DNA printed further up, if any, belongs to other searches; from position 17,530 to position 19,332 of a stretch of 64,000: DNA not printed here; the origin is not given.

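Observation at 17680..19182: Alkaline-phosphatase-fold lipoprotein stripped of its metal ligands, divergent from TolC-MacAB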

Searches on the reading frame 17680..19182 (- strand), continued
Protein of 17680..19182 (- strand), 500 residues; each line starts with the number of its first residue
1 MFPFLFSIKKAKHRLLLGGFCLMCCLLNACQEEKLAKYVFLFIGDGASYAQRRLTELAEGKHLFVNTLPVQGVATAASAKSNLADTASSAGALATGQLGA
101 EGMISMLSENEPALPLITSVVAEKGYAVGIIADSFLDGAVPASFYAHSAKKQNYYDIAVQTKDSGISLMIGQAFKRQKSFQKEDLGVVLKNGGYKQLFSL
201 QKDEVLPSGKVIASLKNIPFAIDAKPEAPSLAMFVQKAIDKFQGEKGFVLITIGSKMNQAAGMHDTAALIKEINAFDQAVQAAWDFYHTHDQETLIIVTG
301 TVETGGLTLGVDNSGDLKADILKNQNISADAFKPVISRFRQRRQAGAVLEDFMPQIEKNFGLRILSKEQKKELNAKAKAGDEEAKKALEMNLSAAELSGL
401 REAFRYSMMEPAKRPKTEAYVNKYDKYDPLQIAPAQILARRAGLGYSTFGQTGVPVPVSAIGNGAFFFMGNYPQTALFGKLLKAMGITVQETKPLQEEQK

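Call 14: find_related_loci(query=A2, collection=genome_contigs, flank=10000)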
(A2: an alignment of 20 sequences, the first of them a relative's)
Query A2 (500 aa) in genome_contigs; peptide patterns used: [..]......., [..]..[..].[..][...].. (x = any residue, [..] = any of these).
599 stretches matched a pattern (row limit reached: there are more); 562 encode a relative of the query (tblastn E <= 1e-3); the best 80 are kept; 80 distinct loci.
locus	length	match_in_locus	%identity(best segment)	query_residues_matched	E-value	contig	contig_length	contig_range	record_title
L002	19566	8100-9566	73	1-489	0e+0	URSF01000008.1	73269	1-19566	uncultured Rhodospirillaceae bacterium isolate UMGS1296 genome assembly, contig: NODE_165_length_73269_cov_12.515994, wh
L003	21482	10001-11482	68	1-494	0e+0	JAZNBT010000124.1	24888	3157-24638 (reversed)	MAG: Alphaproteobacteria bacterium isolate T1900044741_TS20190207.MAGScoT_cleanbin_000004 SGB_2063_k141_2897032, whole g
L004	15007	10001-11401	47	26-491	1e-134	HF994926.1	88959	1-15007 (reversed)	Acetobacter sp. CAG:977 genomic scaffold, scf73, whole genome shotgun sequence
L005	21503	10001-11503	36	15-491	3e-82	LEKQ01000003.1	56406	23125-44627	MAG: bacterium GBS-1 isolate GBS-1 2615921478, whole genome shotgun sequence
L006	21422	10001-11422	34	36-487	9e-77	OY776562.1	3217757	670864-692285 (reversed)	MAG: Anaerolineae bacterium isolate f6896fb1-f4fb-4b0c-86b4-943ec43acfa7 genome assembly, chromosome: 1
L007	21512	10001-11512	34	15-486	7e-76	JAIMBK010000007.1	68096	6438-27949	MAG: Armatimonadota bacterium isolate HOT.MB2.58 Contig7, whole genome shotgun sequence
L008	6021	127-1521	35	36-487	5e-75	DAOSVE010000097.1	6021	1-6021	MAG TPA_asm: Candidatus Atribacteria bacterium isolate AMR_MDS_2171 NODE_6117_length_6021_cov_68.838921, whole genome sh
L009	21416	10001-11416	35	34-496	1e-71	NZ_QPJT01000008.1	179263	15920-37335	Anaerobacterium chartisolvens strain DSM 27016 Ga0244570_108, whole genome shotgun sequence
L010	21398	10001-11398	34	34-490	3e-70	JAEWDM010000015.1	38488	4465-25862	MAG: Bacillota bacterium isolate OH_PBB_98 k127_1156024, whole genome shotgun sequence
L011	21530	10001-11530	35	16-486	1e-69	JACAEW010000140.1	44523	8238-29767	MAG: Syntrophaceae bacterium isolate L.E.D.56 k119_505983, whole genome shotgun sequence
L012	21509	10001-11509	34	36-496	8e-69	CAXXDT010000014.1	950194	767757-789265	MAG: uncultured Syntrophobacter sp. isolate 77c4d0fe-ff47-49b2-b771-50e4a4e8458d genome assembly, contig: contig_14, who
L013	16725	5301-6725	33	34-487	4e-68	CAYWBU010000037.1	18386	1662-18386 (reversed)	MAG TPA_asm: uncultured Bacteriovoracaceae bacterium isolate binchicken_co42_35 genome assembly, contig: NODE_4039_lengt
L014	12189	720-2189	34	15-492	5e-67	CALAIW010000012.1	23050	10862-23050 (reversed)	MAG: uncultured bacterium isolate S1_Bin_METABAT__242_1 genome assembly, contig: c_000000659930, whole genome shotgun se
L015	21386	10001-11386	33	33-487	1e-66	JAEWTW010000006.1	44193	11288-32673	MAG: Bacillota bacterium isolate OH_SDB_160 k127_490822, whole genome shotgun sequence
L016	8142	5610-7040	32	20-491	1e-66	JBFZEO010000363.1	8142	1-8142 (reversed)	MAG: Spirochaetota bacterium isolate PPR_0589 k121_7180456, whole genome shotgun sequence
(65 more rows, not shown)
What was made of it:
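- The species-representative scan returned a single locus from each of the MAGs carrying L002 and L003 (call 14).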

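Call 15: find_encoding_contigs(protein=P0013, flank=10000, max_places=2)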
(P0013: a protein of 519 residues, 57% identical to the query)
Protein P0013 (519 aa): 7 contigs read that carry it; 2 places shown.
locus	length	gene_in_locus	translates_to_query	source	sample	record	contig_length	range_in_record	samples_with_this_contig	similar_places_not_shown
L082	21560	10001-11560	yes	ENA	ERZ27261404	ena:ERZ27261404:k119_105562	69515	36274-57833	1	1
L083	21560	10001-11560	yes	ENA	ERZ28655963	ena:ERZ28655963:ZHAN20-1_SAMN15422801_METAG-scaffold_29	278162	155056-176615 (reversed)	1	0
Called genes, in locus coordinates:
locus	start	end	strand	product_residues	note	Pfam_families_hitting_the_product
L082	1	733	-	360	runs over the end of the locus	PF13483:Lactamase_B_3, PF12706:Lactamase_B_2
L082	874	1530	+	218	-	-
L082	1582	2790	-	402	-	-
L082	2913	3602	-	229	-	PF02353:CMAS, PF13489:Methyltransf_23, PF08241:Methyltransf_11, PF08242:Methyltransf_12 (weak), PF13649:Methyltransf_25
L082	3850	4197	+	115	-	PF00717:Peptidase_S24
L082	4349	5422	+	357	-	PF00817:IMS, PF11799:IMS_C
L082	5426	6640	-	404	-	PF12704:MacB_PCD, PF02687:FtsX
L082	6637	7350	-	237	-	PF00005:ABC_tran, PF13304:AAA_21 (faint)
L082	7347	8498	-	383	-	PF25975:CzcB_C (faint), PF25917:BSH_RND, PF25919:BSH_CusB (weak), PF25973:BSH_CzcB, PF25876:HH_MFP_RND, PF25954:Beta-barrel_RND_2, PF25990:Beta-barrel_YknX, PF25989:YknX_C (weak)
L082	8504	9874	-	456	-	PF02321:OEP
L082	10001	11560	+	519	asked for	PF00245:Alk_phosphatase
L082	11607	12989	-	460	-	PF01554:MatE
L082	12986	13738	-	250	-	PF09825:BPL_N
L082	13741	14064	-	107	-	PF00893:Multi_Drug_Res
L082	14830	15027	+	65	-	PF12728:HTH_17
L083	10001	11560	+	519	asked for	PF00245:Alk_phosphatase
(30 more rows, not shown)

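Call 16: find_encoding_contigs(protein=P0018, flank=10000, max_places=2)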
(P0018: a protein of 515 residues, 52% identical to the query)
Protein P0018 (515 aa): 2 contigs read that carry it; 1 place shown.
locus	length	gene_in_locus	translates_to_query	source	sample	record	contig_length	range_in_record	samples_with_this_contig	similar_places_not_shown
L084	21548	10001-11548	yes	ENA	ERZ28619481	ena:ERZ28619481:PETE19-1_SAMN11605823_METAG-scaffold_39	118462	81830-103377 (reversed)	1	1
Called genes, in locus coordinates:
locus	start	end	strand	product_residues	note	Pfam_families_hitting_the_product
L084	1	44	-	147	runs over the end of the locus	-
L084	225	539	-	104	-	-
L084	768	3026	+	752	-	PF19335:HMBD, PF08282:Hydrolase_3 (faint), PF00122:E1-E2_ATPase, PF00702:Hydrolase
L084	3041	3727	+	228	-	PF01872:RibD_C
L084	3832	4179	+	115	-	PF00717:Peptidase_S24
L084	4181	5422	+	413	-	PF00817:IMS, PF11799:IMS_C, PF13438:DUF4113 (weak)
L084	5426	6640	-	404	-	PF12704:MacB_PCD, PF02687:FtsX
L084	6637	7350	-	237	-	PF02463:SMC_N (faint), PF00005:ABC_tran, PF13304:AAA_21 (faint)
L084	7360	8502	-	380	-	PF25917:BSH_RND, PF25973:BSH_CzcB (weak), PF25876:HH_MFP_RND (weak), PF25989:YknX_C (faint), PF25954:Beta-barrel_RND_2, PF25990:Beta-barrel_YknX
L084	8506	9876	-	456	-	PF02321:OEP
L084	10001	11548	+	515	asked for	PF00245:Alk_phosphatase, PF01676:Metalloenzyme (weak), PF00245:Alk_phosphatase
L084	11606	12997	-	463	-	PF01554:MatE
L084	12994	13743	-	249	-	PF09825:BPL_N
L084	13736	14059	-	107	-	PF00893:Multi_Drug_Res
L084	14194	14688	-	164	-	-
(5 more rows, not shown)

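Call 17: find_encoding_contigs(protein=P0020, flank=10000, max_places=2)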
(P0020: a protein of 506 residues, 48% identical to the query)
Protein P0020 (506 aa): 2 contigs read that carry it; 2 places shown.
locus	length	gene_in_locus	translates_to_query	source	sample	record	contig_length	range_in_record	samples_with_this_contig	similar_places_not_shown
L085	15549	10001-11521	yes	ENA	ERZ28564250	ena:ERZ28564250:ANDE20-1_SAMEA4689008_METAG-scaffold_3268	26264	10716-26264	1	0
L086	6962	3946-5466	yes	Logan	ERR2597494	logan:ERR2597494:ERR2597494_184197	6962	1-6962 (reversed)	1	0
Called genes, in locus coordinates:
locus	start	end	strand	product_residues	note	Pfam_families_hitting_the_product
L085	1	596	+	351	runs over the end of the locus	PF00465:Fe-ADH, PF13685:Fe-ADH_2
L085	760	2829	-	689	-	PF00990:GGDEF, PF00563:EAL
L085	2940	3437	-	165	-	PF02417:Chromate_transp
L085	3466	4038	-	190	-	PF02417:Chromate_transp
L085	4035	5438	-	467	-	PF06123:CreD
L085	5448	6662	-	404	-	PF12704:MacB_PCD, PF02687:FtsX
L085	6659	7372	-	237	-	PF00005:ABC_tran, PF13304:AAA_21 (faint)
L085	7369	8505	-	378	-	PF25917:BSH_RND, PF25919:BSH_CusB (weak), PF25973:BSH_CzcB, PF25876:HH_MFP_RND, PF25989:YknX_C (faint), PF25954:Beta-barrel_RND_2, PF25990:Beta-barrel_YknX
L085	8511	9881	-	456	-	PF02321:OEP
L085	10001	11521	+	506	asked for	PF00245:Alk_phosphatase, PF01676:Metalloenzyme (weak), PF00245:Alk_phosphatase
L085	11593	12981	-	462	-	PF01554:MatE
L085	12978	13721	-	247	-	PF09825:BPL_N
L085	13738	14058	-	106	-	PF00893:Multi_Drug_Res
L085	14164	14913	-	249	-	PF01048:PNP_UDP_1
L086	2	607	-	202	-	?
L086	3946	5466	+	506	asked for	PF00245:Alk_phosphatase, PF01676:Metalloenzyme (weak), PF00245:Alk_phosphatase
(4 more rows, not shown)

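Call 18: find_encoding_contigs(protein=P0016, flank=10000, max_places=2)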
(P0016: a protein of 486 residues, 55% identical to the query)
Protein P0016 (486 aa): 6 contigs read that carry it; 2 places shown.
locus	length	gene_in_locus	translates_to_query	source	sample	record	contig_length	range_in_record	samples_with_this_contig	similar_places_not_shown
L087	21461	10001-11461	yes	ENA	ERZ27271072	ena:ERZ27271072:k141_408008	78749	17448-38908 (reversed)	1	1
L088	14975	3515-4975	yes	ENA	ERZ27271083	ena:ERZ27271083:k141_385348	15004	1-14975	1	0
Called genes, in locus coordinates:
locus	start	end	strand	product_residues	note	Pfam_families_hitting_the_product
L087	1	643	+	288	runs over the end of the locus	PF08843:AbiEii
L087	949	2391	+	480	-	PF01757:Acyl_transf_3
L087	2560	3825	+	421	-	PF01979:Amidohydro_1, PF07969:Amidohydro_3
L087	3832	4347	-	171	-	PF13527:Acetyltransf_9, PF00583:Acetyltransf_1, PF13508:Acetyltransf_7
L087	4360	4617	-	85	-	PF09857:YjhX_toxin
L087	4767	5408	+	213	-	PF03729:DUF308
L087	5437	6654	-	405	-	PF12704:MacB_PCD, PF02687:FtsX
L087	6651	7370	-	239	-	PF00005:ABC_tran, PF13304:AAA_21 (faint)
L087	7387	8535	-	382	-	PF25917:BSH_RND, PF25919:BSH_CusB (weak), PF25973:BSH_CzcB, PF25989:YknX_C (faint), PF25954:Beta-barrel_RND_2, PF25990:Beta-barrel_YknX, PF26002:Beta-barrel_AprE (weak)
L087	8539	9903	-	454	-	PF02321:OEP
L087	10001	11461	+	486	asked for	PF00245:Alk_phosphatase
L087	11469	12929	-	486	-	PF01554:MatE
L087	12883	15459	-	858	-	PF19484:DUF6020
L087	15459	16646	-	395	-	PF07690:MFS_1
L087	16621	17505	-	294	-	PF00294:PfkB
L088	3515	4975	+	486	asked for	PF00245:Alk_phosphatase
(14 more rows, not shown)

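Call 19: find_encoding_contigs(protein=P0010, flank=10000, max_places=1)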
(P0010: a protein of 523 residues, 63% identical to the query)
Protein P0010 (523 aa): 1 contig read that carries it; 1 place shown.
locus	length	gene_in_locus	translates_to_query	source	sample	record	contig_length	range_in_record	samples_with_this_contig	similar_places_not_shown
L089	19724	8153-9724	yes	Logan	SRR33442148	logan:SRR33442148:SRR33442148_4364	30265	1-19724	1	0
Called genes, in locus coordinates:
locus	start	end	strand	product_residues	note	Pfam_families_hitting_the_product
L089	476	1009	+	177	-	PF03729:DUF308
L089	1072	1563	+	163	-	PF04138:GtrA_DPMS_TM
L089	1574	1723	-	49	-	PF14246:TetR_C_7 (weak)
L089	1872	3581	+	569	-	-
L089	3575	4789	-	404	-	PF12704:MacB_PCD, PF02687:FtsX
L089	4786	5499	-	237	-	PF00005:ABC_tran, PF13304:AAA_21 (faint)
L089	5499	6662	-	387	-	PF25917:BSH_RND, PF25973:BSH_CzcB, PF25876:HH_MFP_RND, PF25954:Beta-barrel_RND_2, PF25990:Beta-barrel_YknX, PF26002:Beta-barrel_AprE (weak)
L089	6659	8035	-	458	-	PF02321:OEP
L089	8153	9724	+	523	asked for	PF00245:Alk_phosphatase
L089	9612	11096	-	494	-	PF01554:MatE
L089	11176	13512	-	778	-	PF19484:DUF6020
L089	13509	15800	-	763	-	PF19484:DUF6020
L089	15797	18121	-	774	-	PF19484:DUF6020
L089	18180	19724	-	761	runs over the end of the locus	PF19484:DUF6020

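Call 20: find_encoding_contigs(protein=P0012, flank=10000, max_places=1)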
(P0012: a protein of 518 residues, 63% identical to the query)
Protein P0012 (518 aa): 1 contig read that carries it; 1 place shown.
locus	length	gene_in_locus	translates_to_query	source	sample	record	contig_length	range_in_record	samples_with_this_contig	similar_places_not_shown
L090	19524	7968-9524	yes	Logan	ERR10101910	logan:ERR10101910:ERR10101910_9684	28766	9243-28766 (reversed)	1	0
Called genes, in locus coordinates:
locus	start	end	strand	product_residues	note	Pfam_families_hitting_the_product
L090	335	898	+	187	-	PF03729:DUF308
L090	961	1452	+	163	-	PF04138:GtrA_DPMS_TM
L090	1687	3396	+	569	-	-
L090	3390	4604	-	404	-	PF12704:MacB_PCD, PF02687:FtsX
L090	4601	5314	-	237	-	PF00005:ABC_tran, PF13304:AAA_21 (faint)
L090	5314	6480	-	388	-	PF25917:BSH_RND, PF25973:BSH_CzcB, PF25876:HH_MFP_RND (weak), PF25989:YknX_C (faint), PF25990:Beta-barrel_YknX, PF26002:Beta-barrel_AprE (weak), PF25954:Beta-barrel_RND_2, PF25967:RND-MFP_C (faint)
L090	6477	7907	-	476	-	PF02321:OEP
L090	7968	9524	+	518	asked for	PF00245:Alk_phosphatase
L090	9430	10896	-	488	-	PF01554:MatE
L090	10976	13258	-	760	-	PF19484:DUF6020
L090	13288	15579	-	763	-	PF19484:DUF6020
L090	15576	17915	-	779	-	PF19484:DUF6020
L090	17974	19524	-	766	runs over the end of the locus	PF19484:DUF6020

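Call 21: find_encoding_contigs(protein=P0015, flank=10000, max_places=1)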
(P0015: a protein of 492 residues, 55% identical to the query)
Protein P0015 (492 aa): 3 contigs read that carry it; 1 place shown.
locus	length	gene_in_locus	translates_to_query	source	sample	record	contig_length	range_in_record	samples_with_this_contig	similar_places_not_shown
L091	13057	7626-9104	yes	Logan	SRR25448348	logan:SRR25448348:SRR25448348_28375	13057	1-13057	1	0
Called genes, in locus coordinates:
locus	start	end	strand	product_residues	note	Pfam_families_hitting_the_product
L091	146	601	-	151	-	PF00588:SpoU_methylase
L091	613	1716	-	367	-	PF01926:MMR_HSR1, PF02421:FeoB_N, PF06071:YchF-GTPase_C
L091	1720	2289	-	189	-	PF01195:Pept_tRNA_hydro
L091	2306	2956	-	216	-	PF01386:Ribosomal_L25p, PF14693:Ribosomal_TL5_C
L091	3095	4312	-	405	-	PF12704:MacB_PCD, PF02687:FtsX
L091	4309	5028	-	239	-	PF00005:ABC_tran, PF13304:AAA_21 (faint)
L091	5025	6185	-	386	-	PF25917:BSH_RND, PF25973:BSH_CzcB, PF25876:HH_MFP_RND (weak), PF25881:HH_YBHG (weak), PF25990:Beta-barrel_YknX, PF25954:Beta-barrel_RND_2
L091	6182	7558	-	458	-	PF02321:OEP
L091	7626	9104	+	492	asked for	PF00245:Alk_phosphatase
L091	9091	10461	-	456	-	PF01554:MatE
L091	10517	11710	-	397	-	PF07690:MFS_1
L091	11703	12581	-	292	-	PF00294:PfkB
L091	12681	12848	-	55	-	-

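Call 22: find_encoding_contigs(protein=P0019, flank=10000, max_places=1)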
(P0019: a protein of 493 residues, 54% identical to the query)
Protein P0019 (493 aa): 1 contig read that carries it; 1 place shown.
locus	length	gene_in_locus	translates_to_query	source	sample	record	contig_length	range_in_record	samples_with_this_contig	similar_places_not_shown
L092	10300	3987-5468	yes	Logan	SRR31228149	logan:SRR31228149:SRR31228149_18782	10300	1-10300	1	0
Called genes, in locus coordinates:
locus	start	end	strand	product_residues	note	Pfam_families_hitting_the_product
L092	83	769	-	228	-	PF13505:OMP_b-brl, PF01617:Surface_Ag_2, PF02462:Opacity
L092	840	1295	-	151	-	PF00588:SpoU_methylase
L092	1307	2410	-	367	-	PF01926:MMR_HSR1, PF02421:FeoB_N, PF06071:YchF-GTPase_C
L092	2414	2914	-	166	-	PF01195:Pept_tRNA_hydro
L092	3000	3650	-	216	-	PF01386:Ribosomal_L25p, PF14693:Ribosomal_TL5_C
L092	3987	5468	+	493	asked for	PF00245:Alk_phosphatase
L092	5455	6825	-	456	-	PF01554:MatE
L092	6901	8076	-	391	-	PF00083:Sugar_tr (weak), PF07690:MFS_1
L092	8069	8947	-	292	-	PF00294:PfkB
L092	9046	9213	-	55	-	-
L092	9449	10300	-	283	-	?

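Call 38: predict_structure(alignment_id=A3)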
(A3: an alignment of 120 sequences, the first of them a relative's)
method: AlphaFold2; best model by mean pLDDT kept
length: 500 residues; sequences in the alignment: 120
mean_pLDDT: 95.5   pTM: 0.92
mean pLDDT of the five models: 95.5, 95.4, 95.2, 95.0, 94.8
residues with pLDDT >= 90: 458; 70-90: 27; 50-70: 13; < 50: 2
segments of 3 or more residues with pLDDT < 50: none
pLDDT, mean of each block of 10 residues (from residue 1): 61 90 85 90 98 98 98 97 97 97 96 95 98 98 98 98 98 98 98 98 97 98 97 98 96 99 98 99 98 98 98 93 98 98 94 98 98 98 97 98 98 97 97 98 98 98 98 98 95 64
secondary structure, 60 per line:
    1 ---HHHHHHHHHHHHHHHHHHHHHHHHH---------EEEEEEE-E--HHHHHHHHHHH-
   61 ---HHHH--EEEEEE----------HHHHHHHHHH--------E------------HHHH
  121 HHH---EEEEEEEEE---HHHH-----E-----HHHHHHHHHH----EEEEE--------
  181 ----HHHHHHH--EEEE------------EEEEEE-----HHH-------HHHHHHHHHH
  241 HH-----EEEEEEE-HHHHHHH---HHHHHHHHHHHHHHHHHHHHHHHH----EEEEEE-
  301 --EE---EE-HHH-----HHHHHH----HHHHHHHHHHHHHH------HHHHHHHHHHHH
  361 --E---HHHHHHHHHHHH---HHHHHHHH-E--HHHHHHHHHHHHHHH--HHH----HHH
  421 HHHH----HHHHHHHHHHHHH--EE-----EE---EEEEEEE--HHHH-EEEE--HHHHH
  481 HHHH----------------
elements in order: H4-28 E38-44 H49-59 H64-67 E70-75 H86-95 H117-123 E127-135 H139-142 H154-163 E168-172 H185-191 E194-197 E210-215 H231-242 E248-254 H256-262 H266-289 E294-299 H319-324 H329-342 H349-360 H367-378 H382-389 H394-408 H418-424 H429-441 E456-462 H465-468 E470-473 H476-484
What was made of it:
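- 19093..19182 (-): Signal peptide and lipobox (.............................|C30). Predicted N-terminal helix 4-28 (call 38).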
